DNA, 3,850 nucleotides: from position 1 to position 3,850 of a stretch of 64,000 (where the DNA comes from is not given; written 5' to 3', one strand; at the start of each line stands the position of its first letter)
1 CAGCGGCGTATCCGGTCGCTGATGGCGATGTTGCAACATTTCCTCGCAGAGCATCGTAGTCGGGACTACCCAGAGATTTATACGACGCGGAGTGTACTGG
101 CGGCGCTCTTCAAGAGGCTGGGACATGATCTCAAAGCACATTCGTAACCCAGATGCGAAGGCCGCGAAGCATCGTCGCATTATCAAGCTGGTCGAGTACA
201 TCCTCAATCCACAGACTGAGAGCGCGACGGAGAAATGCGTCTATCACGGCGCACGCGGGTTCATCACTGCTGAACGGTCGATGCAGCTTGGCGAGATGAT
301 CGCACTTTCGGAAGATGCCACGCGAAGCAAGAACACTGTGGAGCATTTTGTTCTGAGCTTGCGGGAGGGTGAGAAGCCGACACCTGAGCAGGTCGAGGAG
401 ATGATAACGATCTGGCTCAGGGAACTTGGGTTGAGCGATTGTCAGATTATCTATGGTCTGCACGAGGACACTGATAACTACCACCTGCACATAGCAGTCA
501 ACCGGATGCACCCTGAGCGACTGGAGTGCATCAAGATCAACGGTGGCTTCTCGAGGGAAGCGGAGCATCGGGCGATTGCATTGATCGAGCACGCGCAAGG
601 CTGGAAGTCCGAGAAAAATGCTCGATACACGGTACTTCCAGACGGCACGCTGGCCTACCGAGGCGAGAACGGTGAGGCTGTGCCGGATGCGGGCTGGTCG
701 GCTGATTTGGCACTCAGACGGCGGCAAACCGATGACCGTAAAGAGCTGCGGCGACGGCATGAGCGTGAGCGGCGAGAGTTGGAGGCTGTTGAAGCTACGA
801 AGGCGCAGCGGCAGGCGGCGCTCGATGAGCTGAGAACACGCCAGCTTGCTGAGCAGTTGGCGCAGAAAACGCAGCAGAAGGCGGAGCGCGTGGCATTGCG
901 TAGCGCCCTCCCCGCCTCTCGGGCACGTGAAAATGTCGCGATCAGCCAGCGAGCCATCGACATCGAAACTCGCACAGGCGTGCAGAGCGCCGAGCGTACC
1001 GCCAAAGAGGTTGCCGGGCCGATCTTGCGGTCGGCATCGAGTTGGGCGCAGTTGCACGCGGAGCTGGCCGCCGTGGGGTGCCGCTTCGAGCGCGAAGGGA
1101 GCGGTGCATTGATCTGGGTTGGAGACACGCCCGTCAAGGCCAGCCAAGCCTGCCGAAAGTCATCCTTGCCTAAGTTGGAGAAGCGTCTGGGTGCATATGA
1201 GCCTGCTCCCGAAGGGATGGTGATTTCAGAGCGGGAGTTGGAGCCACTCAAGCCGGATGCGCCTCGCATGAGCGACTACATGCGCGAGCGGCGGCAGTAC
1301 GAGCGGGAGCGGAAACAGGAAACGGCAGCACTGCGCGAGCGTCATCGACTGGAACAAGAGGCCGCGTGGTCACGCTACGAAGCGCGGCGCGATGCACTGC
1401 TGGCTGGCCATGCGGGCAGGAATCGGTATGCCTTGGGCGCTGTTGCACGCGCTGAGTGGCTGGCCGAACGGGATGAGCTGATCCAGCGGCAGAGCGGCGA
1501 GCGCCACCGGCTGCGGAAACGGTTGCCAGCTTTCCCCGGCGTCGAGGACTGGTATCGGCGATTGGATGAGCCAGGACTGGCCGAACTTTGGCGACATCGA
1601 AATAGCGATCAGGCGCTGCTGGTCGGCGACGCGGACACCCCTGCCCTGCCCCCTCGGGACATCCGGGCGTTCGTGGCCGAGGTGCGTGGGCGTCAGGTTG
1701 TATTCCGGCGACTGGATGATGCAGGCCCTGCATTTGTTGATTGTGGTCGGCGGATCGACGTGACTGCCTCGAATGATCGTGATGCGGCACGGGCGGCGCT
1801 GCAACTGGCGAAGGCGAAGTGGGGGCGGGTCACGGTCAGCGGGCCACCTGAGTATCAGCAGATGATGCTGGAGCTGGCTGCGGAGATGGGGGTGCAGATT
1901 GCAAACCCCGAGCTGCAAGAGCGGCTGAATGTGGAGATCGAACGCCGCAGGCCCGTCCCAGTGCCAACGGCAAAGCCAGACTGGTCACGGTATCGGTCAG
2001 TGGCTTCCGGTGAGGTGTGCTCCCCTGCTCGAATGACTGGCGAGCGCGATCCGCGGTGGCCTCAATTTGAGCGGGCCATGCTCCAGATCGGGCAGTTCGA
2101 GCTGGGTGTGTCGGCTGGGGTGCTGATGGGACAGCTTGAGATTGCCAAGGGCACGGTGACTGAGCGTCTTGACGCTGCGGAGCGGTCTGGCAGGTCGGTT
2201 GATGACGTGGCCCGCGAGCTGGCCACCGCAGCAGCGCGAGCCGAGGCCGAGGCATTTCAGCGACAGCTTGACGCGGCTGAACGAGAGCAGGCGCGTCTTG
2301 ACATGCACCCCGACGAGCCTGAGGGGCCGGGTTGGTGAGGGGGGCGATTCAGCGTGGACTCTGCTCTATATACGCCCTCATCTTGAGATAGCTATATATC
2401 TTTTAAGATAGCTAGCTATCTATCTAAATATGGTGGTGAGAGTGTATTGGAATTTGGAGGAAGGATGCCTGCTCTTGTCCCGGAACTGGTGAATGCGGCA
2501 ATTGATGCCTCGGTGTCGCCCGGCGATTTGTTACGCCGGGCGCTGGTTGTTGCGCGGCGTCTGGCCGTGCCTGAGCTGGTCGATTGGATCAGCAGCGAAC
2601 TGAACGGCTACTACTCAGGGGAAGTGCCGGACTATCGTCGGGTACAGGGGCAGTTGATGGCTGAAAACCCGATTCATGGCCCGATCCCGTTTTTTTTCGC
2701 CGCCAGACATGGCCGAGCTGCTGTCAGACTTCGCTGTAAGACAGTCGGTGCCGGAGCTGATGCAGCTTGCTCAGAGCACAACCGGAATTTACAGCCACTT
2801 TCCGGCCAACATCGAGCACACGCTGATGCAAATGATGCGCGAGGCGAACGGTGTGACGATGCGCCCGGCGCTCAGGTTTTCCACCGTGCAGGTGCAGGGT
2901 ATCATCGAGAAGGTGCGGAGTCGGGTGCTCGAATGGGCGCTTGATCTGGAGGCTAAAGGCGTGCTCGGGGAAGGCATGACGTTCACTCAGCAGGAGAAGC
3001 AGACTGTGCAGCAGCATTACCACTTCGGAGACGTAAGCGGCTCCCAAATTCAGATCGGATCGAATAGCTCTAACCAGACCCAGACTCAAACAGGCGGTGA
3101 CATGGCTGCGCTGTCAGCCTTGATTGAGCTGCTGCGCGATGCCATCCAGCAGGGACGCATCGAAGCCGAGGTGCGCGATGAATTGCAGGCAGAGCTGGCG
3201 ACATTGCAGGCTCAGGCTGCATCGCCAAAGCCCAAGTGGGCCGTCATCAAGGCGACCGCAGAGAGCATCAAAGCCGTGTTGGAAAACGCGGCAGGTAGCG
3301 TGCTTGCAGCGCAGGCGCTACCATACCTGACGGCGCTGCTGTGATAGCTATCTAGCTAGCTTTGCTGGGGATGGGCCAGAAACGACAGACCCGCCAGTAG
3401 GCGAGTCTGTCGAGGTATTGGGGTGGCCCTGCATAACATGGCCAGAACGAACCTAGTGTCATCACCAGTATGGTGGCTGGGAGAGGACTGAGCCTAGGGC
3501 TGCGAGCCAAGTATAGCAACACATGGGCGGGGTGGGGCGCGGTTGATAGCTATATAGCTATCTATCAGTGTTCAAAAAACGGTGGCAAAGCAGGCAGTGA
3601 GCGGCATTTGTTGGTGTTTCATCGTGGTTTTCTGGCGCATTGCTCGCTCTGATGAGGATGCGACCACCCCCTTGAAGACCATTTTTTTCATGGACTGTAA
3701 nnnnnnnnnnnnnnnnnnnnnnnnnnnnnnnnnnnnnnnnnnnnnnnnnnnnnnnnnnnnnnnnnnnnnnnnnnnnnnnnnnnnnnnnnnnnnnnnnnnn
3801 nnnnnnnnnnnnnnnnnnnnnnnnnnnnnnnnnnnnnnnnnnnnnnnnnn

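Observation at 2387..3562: Recurrent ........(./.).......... palindromes bracket the relaxase-AbiTii module and the second par locus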

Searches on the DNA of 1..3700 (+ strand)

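Call 7: search_dna_similar(query=window:1-3700:+, collection=plasmids, mode=near, max_rows=25)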
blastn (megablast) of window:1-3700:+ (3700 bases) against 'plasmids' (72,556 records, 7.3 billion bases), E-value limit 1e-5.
Records with a match: 167; places in all: 176; records where one place covers at least 80% of the query: 28.
Best place of each record, by identity: >=99% 4; 95-99% 149; 90-95% 10; 80-90% 4.
By first word of the organism name: Klebsiella 48; Aeromonas 40; Pseudomonas 20; Enterobacter 16; Citrobacter 13; Xanthomonas 9; Escherichia 7; Raoultella 4; Serratia 3; Edwardsiella 1; and 6 more.
By predicted mobility (MOB-suite, as given by PLSDB): mobilizable 138; conjugative 23; non-mobilizable 6.
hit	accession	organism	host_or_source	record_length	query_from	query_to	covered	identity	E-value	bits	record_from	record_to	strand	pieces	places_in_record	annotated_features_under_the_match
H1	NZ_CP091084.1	Enterobacter roggenkampii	environment,strain,farmer market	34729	1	3700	100%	99.3%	0e+0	6684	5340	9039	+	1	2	LPD7 domain-containing protein | hypothetical protein (x2)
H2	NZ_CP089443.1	Klebsiella quasipneumoniae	bacteria,chicken meat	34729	1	3700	100%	99.3%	0e+0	6684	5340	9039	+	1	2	LPD7 domain-containing protein | hypothetical protein (x2)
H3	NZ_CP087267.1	Aeromonas veronii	hospital sewage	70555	1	3585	97%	99.4%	0e+0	6499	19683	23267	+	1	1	LPD7 domain-containing protein | hypothetical protein (x2)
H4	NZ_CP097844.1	Pseudomonas aeruginosa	Homo sapiens,endotracheal aspirate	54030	1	3625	98%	98.1%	0e+0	6320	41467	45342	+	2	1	LPD7 domain-containing protein | hypothetical protein (x2)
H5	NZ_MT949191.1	Pseudomonas aeruginosa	-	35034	1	3625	98%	98.1%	0e+0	6320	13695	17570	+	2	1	LPD7 domain-containing protein | hypothetical protein (x2)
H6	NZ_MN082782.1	Pseudomonas aeruginosa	Homo sapiens,respiratory secretion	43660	1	3625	98%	98.1%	0e+0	6320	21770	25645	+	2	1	LPD7 domain-containing protein | hypothetical protein (x2)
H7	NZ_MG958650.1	Pseudomonas aeruginosa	tracheal aspiration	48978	1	3585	97%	98.6%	0e+0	6342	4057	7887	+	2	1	LPD7 domain-containing protein | hypothetical protein (x2)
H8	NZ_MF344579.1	Pseudomonas aeruginosa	-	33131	1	3582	97%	98.3%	0e+0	6278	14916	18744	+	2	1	LPD7 domain-containing protein | hypothetical protein (x2)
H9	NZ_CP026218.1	Aeromonas sp. ASNIH4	-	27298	1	3582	97%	98.0%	0e+0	6221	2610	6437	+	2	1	LPD7 domain-containing protein | hypothetical protein | oriT recognition protein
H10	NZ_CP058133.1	Klebsiella quasipneumoniae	culture,Wastewater influent sample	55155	1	3543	96%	97.8%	0e+0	6111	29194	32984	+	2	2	LPD7 domain-containing protein | hypothetical protein | oriT recognition protein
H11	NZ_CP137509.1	Pseudomonas aeruginosa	Homo sapiens,Bacterial culture sample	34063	1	3543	96%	97.8%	0e+0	6106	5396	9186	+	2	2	LPD7 domain-containing protein | hypothetical protein (x2)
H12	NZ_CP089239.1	Pseudomonas aeruginosa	Homo sapiens,urine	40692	1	3522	95%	98.3%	0e+0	6179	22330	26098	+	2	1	LPD7 domain-containing protein | hypothetical protein (x2)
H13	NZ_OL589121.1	Pseudomonas aeruginosa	-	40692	1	3522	95%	98.3%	0e+0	6179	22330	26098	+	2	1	LPD7 domain-containing protein | hypothetical protein (x2)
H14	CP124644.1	Pseudomonas aeruginosa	Homo sapiens,Wound/Abscess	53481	5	3626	98%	95.4%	0e+0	5874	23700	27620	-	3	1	relaxase/mobilization nuclease domain-containing protein | hypothetical protein (x2)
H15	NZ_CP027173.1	Pseudomonas aeruginosa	-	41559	5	3626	98%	95.4%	0e+0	5765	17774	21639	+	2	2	LPD7 domain-containing protein | hypothetical protein | oriT recognition protein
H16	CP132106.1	Pseudomonas aeruginosa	Homo sapiens,Wound/Abscess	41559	5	3626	98%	95.4%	0e+0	5765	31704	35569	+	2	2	LPD7 domain-containing protein | hypothetical protein (x2)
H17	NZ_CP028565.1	Aeromonas hydrophila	Pure Culture,Sewage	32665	1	3522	95%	98.0%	0e+0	6117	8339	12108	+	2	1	LPD7 domain-containing protein | hypothetical protein | oriT recognition protein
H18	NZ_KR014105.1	Aeromonas hydrophila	-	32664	1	3522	95%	98.0%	0e+0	6117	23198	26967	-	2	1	LPD7 domain-containing protein | hypothetical protein (x2)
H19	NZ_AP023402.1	Aeromonas hydrophila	-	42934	1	3522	95%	98.0%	0e+0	6112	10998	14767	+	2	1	LPD7 domain-containing protein | hypothetical protein | oriT recognition protein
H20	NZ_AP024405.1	Aeromonas caviae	-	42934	1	3522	95%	98.0%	0e+0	6112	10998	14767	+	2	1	LPD7 domain-containing protein | hypothetical protein | oriT recognition protein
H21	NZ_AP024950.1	Aeromonas caviae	-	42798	1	3522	95%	98.0%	0e+0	6106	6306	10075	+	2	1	LPD7 domain-containing protein | hypothetical protein (x2)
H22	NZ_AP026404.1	Aeromonas caviae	-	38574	1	3522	95%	98.0%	0e+0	6106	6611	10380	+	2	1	LPD7 domain-containing protein | hypothetical protein (x2)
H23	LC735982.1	Klebsiella michiganensis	-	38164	1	3522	95%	98.0%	0e+0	6106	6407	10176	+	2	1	relaxase/mobilization nuclease domain-containing protein | hypothetical protein | oriT recognition protein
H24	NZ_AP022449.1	Enterobacter kobei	-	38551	1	3522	95%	98.0%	0e+0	6106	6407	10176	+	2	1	LPD7 domain-containing protein | hypothetical protein | oriT recognition protein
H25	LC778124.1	Klebsiella michiganensis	assembly,hospital sewage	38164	1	3522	95%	98.0%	0e+0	6106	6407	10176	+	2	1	relaxase/mobilization nuclease domain-containing protein | hypothetical protein | oriT recognition protein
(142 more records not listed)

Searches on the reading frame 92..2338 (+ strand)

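Call 20: search_protein_families(library=pfam, proteins=[window:92-2338:+], max_evalue=0.1)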
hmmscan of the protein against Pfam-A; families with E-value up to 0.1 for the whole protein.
window:92-2338:+ (748 aa): 3 families
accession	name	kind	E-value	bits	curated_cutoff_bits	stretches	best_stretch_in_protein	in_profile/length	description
PF03432.20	Relaxase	-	3.5e-22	79.5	24.6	1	36-171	1-132/132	MobA/VirD2-like, nuclease domain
PF18821.6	LPD7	-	3.4e-20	72.2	27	1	538-612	13-88/92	Large polyvalent protein-associated domain 7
PF22863.1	TraI_middle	-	1.6e-17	63.9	27.6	1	286-372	2-89/89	TraI-like middle domain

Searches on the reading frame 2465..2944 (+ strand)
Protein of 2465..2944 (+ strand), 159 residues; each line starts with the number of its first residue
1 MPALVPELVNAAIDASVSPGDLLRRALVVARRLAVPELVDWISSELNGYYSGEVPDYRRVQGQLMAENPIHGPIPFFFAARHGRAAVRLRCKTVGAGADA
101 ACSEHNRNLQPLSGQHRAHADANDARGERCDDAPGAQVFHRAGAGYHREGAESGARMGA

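Call 20: search_protein_families(library=pfam, proteins=[window:2465-2944:+], max_evalue=0.1)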
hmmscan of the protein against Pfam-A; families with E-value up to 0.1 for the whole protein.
window:2465-2944:+ (159 aa): 1 family
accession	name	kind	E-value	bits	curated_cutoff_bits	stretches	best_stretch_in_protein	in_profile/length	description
PF18864.6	AbiTii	-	1.1e-17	65.3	27.6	1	4-75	2-73/189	AbiTii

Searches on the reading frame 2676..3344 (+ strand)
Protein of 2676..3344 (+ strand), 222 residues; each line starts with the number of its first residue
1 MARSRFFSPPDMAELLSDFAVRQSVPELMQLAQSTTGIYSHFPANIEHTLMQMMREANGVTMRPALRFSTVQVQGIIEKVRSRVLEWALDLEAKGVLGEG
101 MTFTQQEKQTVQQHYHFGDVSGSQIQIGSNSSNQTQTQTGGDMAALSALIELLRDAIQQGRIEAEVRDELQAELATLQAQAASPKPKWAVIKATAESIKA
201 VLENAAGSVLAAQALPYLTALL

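Call 20: search_protein_families(library=pfam, proteins=[window:2676-3344:+], max_evalue=0.1)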
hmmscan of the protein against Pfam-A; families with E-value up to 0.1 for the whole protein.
window:2676-3344:+ (222 aa): 2 families
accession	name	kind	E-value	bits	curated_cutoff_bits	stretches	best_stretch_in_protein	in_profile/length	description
PF18864.6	AbiTii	-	1.2e-18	68.4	27.6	1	13-114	83-187/189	AbiTii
PF08503.15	DapH_N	-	0.07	13.8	27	0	106-167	13-77/86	Tetrahydrodipicolinate succinyltransferase N-terminal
